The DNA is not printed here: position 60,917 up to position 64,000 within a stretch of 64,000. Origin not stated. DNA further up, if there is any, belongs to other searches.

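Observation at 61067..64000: Unlisted ~919-aa secreted discoidin-domain protein gene that stops at a G-run, with the +1 frame continuing through a CxxCH haem-binding motif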

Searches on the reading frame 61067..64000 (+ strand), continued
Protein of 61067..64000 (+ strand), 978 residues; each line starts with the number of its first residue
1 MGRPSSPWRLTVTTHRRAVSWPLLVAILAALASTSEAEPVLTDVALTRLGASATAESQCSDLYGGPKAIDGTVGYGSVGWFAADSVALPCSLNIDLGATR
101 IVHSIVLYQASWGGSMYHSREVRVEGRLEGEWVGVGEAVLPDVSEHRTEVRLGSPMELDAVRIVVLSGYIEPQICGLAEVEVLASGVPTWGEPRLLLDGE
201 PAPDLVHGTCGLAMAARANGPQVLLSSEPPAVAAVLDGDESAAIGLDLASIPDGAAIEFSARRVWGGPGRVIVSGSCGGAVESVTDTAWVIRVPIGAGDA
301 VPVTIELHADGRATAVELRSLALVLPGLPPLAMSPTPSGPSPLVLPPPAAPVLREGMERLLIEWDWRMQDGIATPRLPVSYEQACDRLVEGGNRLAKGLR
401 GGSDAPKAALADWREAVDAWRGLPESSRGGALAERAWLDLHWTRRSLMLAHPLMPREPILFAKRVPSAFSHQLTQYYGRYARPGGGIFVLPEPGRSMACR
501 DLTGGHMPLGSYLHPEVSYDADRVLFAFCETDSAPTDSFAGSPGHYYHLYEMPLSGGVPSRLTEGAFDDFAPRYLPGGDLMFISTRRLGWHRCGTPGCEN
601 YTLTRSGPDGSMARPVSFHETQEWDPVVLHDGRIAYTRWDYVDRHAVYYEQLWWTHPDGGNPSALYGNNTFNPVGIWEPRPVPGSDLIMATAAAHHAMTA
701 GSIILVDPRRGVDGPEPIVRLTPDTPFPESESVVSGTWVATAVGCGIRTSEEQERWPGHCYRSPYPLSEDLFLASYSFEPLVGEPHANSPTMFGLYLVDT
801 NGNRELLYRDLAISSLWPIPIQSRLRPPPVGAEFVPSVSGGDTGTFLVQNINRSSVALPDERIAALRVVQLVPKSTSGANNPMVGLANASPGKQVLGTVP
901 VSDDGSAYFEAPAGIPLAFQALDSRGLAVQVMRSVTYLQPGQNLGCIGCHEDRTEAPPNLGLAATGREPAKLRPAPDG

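Call 32: search_solved_structures(query=A2, max_evalue=1, show_alignments=1)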
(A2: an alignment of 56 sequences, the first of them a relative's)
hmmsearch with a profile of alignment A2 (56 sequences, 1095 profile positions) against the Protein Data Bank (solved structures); distinct sequences matched with E-value up to 1: 8.
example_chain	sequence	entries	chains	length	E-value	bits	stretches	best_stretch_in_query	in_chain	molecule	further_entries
5c2v_A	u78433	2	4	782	1.7e-14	56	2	739-931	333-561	HYDRAZINE SYNTHASE ALPHA SUBUNIT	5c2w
2ojh_A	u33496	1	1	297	0.00011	23.6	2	529-566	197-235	Uncharacterized protein Atu1656/AGR_C_3050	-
2j7m_A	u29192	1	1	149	0.0076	17.4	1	35-153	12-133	HYALURONIDASE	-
2j1a_A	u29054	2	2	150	0.0077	17.4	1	35-153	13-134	HYALURONIDASE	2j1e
2v5d_A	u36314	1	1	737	0.033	15.3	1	19-153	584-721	O-GLCNACASE NAGJ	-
8bl3_A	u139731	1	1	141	0.15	13.1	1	204-289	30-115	scIg12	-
1rm1_C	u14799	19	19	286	0.42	11.6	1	214-365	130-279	Transcription initiation factor IIA large chain | TRANSCRIPTION INITIATION FACTOR IIA LARGE SUBUNIT | TOA1 isoform 1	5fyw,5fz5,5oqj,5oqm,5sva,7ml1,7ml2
8wt1_A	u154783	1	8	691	0.57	11.2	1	519-568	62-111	S9 family peptidase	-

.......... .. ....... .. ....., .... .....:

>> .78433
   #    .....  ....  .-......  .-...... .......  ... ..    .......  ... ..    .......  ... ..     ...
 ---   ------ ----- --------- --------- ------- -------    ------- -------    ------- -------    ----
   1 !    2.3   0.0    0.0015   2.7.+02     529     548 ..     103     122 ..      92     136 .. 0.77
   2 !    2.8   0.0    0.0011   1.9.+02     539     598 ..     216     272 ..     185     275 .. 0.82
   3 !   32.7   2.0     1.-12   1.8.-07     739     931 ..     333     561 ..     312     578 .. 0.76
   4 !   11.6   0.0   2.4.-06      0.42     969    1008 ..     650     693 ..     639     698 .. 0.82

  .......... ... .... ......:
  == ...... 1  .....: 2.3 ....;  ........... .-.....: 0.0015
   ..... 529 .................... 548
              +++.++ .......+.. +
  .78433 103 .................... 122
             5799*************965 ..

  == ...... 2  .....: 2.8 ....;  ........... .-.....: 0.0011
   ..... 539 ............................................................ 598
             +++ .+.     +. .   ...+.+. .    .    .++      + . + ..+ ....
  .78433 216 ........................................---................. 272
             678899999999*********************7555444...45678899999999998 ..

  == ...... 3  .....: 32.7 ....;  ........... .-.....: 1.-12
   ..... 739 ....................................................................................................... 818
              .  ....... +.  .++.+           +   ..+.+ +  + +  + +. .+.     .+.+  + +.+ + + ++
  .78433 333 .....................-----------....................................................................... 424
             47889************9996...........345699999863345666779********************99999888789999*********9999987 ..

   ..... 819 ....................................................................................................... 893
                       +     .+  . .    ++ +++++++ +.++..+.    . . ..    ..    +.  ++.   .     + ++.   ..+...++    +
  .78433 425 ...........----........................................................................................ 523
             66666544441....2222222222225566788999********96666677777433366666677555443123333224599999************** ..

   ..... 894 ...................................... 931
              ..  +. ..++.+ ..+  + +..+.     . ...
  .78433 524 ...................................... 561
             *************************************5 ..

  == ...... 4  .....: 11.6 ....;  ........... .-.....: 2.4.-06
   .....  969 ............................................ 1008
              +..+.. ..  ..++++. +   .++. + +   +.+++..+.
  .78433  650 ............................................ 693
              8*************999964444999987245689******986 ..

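Call 36: predict_structure(alignment_id=A2)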
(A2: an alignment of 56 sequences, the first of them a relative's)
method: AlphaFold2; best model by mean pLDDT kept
length: 1106 residues; sequences in the alignment: 56
mean_pLDDT: 84.7   pTM: 0.83
mean pLDDT of the five models: 84.7, 83.4, 82.9, 81.9, 81.2
residues with pLDDT >= 90: 565; 70-90: 371; 50-70: 118; < 50: 52
segments of 3 or more residues with pLDDT < 50: 1-8, 22-24, 65-68, 631-636, 657-660, 824-829, 940-945, 1026-1037
pLDDT, mean of each block of 10 residues (from residue 1): 44 68 61 87 81 81 54 72 93 90 69 94 93 89 94 86 77 89 93 86 90 91 94 93 92 94 76 91 89 92 94 89 74 68 93 96 92 96 85 86 97 91 96 95 92 90 89 95 93 92 96 97 90 96 94 96 95 90 75 94 84 92 84 53 86 61 83 93 87 83 68 88 70 75 92 96 94 83 95 94 95 88 49 88 77 90 76 74 90 92 86 86 73 70 54 91 90 92 91 88 90 90 54 50 84 88 91 86 76 86 68
secondary structure, 60 per line:
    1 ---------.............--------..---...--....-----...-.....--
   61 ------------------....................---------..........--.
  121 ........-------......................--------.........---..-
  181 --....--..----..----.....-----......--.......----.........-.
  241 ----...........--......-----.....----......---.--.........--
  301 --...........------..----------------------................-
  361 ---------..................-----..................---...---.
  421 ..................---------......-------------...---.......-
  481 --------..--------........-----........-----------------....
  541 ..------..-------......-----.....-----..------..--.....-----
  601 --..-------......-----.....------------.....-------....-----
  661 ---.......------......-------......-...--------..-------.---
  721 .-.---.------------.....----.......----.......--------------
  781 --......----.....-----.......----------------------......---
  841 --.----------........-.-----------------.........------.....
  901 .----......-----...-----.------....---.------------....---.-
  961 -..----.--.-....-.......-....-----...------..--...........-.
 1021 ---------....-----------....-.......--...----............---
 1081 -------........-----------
elements in order (helices of 4 or more, strands of 3 or more residues): H10-22 E41-44 H54-58 E79-98 E108-117 E120-128 E136-157 E166-174 E183-186 E201-205 E211-216 E219-225 E230-238 E245-255 E258-263 E269-273 E278-283 E290-298 E303-313 H344-359 H370-387 H393-410 H420-438 E448-453 E473-479 E499-506 E512-519 E537-542 E558-563 E569-573 E591-595 E612-617 E623-627 E640-644 E652-655 E664-670 E677-682 E690-695 H740-744 E749-755 E760-766 E783-788 E793-797 E803-809 E832-837 E854-861 E881-889 E896-901 E906-911 E917-919 E932-935 H952-955 H973-976 H978-984 H986-989 H1010-1018 H1030-1033 H1045-1048 H1050-1056 H1066-1077 H1088-1095

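Call 39: fold_search(model_id=the predicted structure, library=pdb)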
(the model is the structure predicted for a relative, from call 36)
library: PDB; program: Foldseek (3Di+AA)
matches with E <= 10: 1600; with E <= 0.001: 283
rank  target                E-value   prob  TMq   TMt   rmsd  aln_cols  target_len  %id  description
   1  5c2v_A                6.0e-24  1.00  0.42  0.59   7.4       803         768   17  Kuenenia stuttgartiensis Hydrazine Synthase (released 2015-10-14)
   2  5c2v_D                1.3e-23  1.00  0.42  0.59   7.4       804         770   17  Kuenenia stuttgartiensis Hydrazine Synthase (released 2015-10-14)
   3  1crz                  9.4e-10  1.00  0.21  0.53   6.9       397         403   12  CRYSTAL STRUCTURE OF THE E. COLI TOLB PROTEIN (released 2000-08-16)
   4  4r40_C                3.4e-09  1.00  0.21  0.52   7.2       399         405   12  Crystal Structure of TolB/Pal complex from Yersinia pestis. (released 2014-09-03)
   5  3iax_A                3.6e-09  1.00  0.21  0.53   6.6       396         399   11  The crystal structure of the TolB box of Colicin A in complex with TolB reveals important differences in the recruitme (released 2009-10-13)
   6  8c5g_B                6.4e-09  1.00  0.11  0.39  17.2       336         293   12  Structure of human Neuropilin-1 b1b2 domains in complex with Chlorotoxin (Leiurus quinquestriatus) (released 2024-01-17)
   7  1c5k                  6.8e-09  1.00  0.20  0.51   7.3       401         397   12  THE STRUCTURE OF TOLB, AN ESSENTIAL COMPONENT OF THE TOL-DEPENDENT TRANSLOCATION SYSTEM AND ITS INTERACTIONS WITH THE TR (released 2000-12-06)
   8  9g43_A                7.1e-09  1.00  0.15  0.23  24.1       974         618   11  Crystal structure of a galactose oxidase from Pseudoarthrobacter siccitolerans (released 2025-07-23)
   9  2w8b_A                7.5e-09  1.00  0.21  0.53   6.7       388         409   11  Crystal structure of processed TolB in complex with Pal (released 2009-02-17)
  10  9a2l_MODEL_1_A        1.1e-08  1.00  0.21  0.50   7.6       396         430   11  Model of E. coli TolB by in-cell photo-crosslinking MS and deep learning (released 2023-02-24)
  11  9g8h_A                1.1e-08  1.00  0.12  0.20  25.4       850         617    9  Crystal structure of a galactose oxidase in complex with galactose (released 2025-08-06)
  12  8wt1_C                1.2e-08  1.00  0.17  0.28  24.3       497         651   13  Crystal structure of S9 carboxypeptidase from Geobacillus sterothermophilus (released 2024-03-13)
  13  8wt1_D                2.1e-08  1.00  0.14  0.22  10.7       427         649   14  Crystal structure of S9 carboxypeptidase from Geobacillus sterothermophilus (released 2024-03-13)
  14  4ag4_A                4.0e-08  1.00  0.11  0.33  14.7       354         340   14  Crystal structure of a DDR1-Fab complex (released 2012-04-18)
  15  1t2x                  4.6e-08  1.00  0.12  0.19  26.1      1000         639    9  Glactose oxidase C383S mutant identified by directed evolution (released 2004-05-18)
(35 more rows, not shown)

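Call 46: search_protein_families(library=pfam, alignment_id=A3, max_evalue=0.00001)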
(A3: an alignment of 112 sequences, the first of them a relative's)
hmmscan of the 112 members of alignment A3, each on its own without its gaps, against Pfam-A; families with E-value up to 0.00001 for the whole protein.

A. member 1, L001:9230-9904:+ (225 aa): 1 family
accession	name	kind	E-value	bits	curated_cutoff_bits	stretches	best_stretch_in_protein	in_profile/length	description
PF01895.24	PhoU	-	1.3e-43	147.7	23.5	2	23-110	1-88/89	PhoU domain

B. families by the number of members that match (of 112 scanned): 84 families (the first 25 are shown)
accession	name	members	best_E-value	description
PF00561.26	Abhydrolase_1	7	3.1e-21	alpha/beta hydrolase fold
PF00326.27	Peptidase_S9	7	1.1e-14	Prolyl oligopeptidase family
PF12146.15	Hydrolase_4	6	4.8e-11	Serine aminopeptidase, S33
PF00154.27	RecA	3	7.9e-128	recA bacterial DNA recombination protein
PF21096.2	RecA_C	3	6.7e-22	RecA C-terminal domain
PF02579.22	Nitro_FeMo-Co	3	7.2e-22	Dinitrogenase iron-molybdenum cofactor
PF07859.19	Abhydrolase_3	3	1.2e-19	alpha/beta hydrolase fold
PF08450.18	SGL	3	5.6e-12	SMP-30/Gluconolactonase/LRE-like region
PF08423.17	Rad51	3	4.3e-10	Rad51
PF00756.26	Esterase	3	4.7e-09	Putative esterase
PF12831.13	FAD_oxidored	2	2.3e-108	FAD dependent oxidoreductase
PF01988.24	VIT1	2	1.3e-63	VIT family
PF20434.5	BD-FAE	2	2.3e-57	BD-FAE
PF01895.24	PhoU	2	1.3e-43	PhoU domain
PF02310.24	B12-binding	2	1.6e-25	B12 binding domain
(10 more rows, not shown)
